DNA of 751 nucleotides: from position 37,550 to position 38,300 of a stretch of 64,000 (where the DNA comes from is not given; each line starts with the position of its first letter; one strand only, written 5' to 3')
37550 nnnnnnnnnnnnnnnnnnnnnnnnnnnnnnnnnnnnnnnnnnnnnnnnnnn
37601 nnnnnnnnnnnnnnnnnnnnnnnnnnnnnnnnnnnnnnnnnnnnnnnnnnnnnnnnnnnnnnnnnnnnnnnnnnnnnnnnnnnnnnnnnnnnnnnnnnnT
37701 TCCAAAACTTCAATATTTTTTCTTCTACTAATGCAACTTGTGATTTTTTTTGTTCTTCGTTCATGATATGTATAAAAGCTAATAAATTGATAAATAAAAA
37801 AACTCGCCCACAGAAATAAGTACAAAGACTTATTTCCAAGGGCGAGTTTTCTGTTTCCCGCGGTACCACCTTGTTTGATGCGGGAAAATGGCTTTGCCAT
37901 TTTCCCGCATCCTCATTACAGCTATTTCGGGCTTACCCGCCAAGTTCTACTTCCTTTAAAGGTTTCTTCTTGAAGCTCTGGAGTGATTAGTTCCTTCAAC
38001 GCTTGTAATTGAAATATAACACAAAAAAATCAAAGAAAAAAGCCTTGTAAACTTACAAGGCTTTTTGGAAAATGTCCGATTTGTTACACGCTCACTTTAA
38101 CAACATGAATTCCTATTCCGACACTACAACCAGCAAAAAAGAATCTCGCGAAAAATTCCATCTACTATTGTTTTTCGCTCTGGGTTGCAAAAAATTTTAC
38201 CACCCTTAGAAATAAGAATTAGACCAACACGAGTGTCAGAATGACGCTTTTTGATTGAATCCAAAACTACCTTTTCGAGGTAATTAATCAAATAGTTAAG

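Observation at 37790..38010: T-box riboswitch leader with terminator/antiterminator upstream of ileS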

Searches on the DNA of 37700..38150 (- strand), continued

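Call 62: search_with_rna_model(model_id=R1, sources=[L087, L088, L089, L090, L091, L092, L093, L094, L095, L096, L097, L098, L099, L100, L101, L102, L103, L104, L105, L106, L107, L108, L109, L110, L111, L112, L113, L114, L115, L116, L117, L118, L119, L120, L121, L122, L123, L124, L125, L126, L127, L128, L129, L130, L131, L132, L133, L134, L135, L136, L137, L138, L139, L140, L141, L142, L143, L144, L145, L146, L147, L148, L149, L150, L151, L152, L153, L154, L155, L156, L157, L158, L159, L160, L161, L162, L163, L164, L165, L166], max_evalue=0.01, make_alignment=true)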
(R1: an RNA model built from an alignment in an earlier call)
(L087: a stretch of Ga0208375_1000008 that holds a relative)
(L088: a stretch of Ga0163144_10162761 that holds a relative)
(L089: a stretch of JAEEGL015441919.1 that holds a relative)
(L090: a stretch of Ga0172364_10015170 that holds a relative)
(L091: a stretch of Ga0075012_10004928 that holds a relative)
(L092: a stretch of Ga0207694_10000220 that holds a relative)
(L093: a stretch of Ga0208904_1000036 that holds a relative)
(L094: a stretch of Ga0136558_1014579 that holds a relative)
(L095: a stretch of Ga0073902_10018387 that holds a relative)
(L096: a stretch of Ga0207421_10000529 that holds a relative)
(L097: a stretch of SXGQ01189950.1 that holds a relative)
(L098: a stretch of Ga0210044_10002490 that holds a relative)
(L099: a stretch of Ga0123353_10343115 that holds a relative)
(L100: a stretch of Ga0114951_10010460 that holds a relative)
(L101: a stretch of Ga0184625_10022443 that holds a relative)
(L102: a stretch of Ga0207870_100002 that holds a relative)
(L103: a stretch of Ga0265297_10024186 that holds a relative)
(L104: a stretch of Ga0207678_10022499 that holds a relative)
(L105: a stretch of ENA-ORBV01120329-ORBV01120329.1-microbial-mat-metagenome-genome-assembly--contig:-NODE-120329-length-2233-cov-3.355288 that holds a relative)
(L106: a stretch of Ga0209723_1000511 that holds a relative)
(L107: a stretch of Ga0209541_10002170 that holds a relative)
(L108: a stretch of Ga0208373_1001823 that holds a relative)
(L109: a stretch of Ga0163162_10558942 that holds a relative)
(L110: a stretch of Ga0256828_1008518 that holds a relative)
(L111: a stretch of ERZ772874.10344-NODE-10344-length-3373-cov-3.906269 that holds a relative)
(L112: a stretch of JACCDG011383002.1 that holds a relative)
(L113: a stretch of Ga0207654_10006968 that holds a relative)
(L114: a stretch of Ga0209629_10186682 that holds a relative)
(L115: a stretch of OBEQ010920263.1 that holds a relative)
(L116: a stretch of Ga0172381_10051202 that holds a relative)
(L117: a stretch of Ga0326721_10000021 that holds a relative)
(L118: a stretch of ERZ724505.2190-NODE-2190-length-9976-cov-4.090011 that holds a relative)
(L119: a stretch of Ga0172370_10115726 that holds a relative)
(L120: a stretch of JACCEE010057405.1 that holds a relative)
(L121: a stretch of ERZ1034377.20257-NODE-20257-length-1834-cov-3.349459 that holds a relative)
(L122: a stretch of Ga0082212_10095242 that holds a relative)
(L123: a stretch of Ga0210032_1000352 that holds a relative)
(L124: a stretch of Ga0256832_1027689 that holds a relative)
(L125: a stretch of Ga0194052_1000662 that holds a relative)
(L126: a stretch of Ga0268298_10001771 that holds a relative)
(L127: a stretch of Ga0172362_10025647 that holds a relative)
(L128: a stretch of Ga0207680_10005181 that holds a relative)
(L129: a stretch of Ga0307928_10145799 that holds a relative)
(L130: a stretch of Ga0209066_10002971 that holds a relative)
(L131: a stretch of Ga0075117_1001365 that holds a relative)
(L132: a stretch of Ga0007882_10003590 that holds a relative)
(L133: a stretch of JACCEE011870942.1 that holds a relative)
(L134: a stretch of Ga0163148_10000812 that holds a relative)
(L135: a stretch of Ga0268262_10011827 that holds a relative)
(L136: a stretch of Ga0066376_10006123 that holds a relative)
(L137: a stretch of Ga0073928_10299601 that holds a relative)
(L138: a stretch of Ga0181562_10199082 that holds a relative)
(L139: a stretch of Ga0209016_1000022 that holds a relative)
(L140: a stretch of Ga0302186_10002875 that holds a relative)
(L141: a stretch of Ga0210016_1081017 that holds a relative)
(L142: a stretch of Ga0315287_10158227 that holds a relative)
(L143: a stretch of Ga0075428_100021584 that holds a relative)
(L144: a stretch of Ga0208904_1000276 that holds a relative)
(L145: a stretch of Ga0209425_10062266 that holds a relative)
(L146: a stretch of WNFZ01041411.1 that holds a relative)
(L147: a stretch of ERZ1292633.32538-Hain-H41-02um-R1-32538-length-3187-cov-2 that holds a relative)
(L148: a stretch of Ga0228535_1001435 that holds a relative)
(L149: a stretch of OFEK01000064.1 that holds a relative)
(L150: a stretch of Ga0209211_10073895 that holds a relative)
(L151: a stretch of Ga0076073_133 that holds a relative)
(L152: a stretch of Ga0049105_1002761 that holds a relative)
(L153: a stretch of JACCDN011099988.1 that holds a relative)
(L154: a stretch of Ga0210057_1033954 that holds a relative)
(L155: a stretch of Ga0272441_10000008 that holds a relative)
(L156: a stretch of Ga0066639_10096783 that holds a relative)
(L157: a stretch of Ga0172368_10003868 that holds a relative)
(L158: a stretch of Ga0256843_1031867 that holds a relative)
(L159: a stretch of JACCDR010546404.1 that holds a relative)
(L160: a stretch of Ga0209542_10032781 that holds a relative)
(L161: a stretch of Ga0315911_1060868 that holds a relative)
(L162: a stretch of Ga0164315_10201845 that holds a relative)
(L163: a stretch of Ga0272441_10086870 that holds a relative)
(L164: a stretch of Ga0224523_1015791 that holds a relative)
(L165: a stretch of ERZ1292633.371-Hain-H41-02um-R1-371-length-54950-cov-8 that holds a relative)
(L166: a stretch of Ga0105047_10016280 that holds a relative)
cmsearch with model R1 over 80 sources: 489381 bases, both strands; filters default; matches with E-value up to 0.01: 41.
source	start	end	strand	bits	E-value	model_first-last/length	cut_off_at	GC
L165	2844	2983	+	106.7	3.4e-18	1-148/148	no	0.44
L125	1854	2018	+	100.8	4.8e-17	1-148/148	no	0.39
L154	3558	3708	-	90.7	4.2e-15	1-148/148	no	0.46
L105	432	574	-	87.3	1.9e-14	1-148/148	no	0.5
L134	2299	2441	-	87.3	1.9e-14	1-148/148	no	0.5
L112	522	676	+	86.5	2.7e-14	1-148/148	no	0.51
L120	2355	2501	-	79.6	5.9e-13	1-148/148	no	0.43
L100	5509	5653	+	78.7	9e-13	1-148/148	no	0.43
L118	8617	8759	-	78.5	9.5e-13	1-148/148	no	0.46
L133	3921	4072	-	77.6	1.5e-12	1-148/148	no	0.45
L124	1728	1893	-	76.6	2.2e-12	1-148/148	no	0.46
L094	2322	2490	+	76.5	2.4e-12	1-148/148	no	0.43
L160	1652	1790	-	76.2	2.7e-12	1-148/148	no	0.53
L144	11629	11787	+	73.7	8.3e-12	1-148/148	no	0.42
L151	166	305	+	70.2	3.9e-11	1-148/148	no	0.49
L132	4935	5082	-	68.7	7.4e-11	1-148/148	no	0.38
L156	269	435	-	67.4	1.4e-10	1-148/148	no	0.47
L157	810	954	+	66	2.5e-10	1-148/148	no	0.5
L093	3519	3676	+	65.1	3.7e-10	1-148/148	no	0.42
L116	436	588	+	64.4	5e-10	1-148/148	no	0.44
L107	1531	1683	+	63.5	7.7e-10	1-148/148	no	0.54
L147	413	568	-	62.2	1.4e-09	1-148/148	no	0.44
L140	1703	1848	+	61.8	1.6e-09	1-148/148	no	0.45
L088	2993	3148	-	60.9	2.4e-09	1-148/148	no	0.48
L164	1294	1436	-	60.9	2.4e-09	1-148/148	no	0.51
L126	12236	12390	+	60.2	3.2e-09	1-148/148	no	0.49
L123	9091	9238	+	59.7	4e-09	1-148/148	no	0.5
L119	275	472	-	59.1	5.4e-09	1-148/148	no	0.46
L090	3851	4012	+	57.7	1e-08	1-148/148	no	0.5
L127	3395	3556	+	57.7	1e-08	1-148/148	no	0.5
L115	10454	10630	+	55.2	3e-08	1-148/148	no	0.49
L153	469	609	+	50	3e-07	1-148/148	no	0.39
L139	1675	1786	-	45.6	2.1e-06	1-148/148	no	0.36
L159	2991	3148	-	45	2.8e-06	1-148/148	no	0.51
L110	4642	4799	+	44.2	4e-06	1-148/148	no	0.36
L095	2774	2894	-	38.6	4.9e-05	1-148/148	no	0.53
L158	1249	1409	+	37.3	8.4e-05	1-148/148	no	0.4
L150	2045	2193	-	35.3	0.0002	1-148/148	no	0.4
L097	2281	2444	+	34.4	0.00031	1-148/148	no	0.47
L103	5398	5557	+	33.5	0.00046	1-148/148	no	0.56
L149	2114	2268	+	31.6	0.0011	1-148/148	no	0.41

Alignment A4: 41 matches aligned to the model, 342 columns, each read 5' to 3' on its own strand. Consensus structure (alignment columns), stored with it:
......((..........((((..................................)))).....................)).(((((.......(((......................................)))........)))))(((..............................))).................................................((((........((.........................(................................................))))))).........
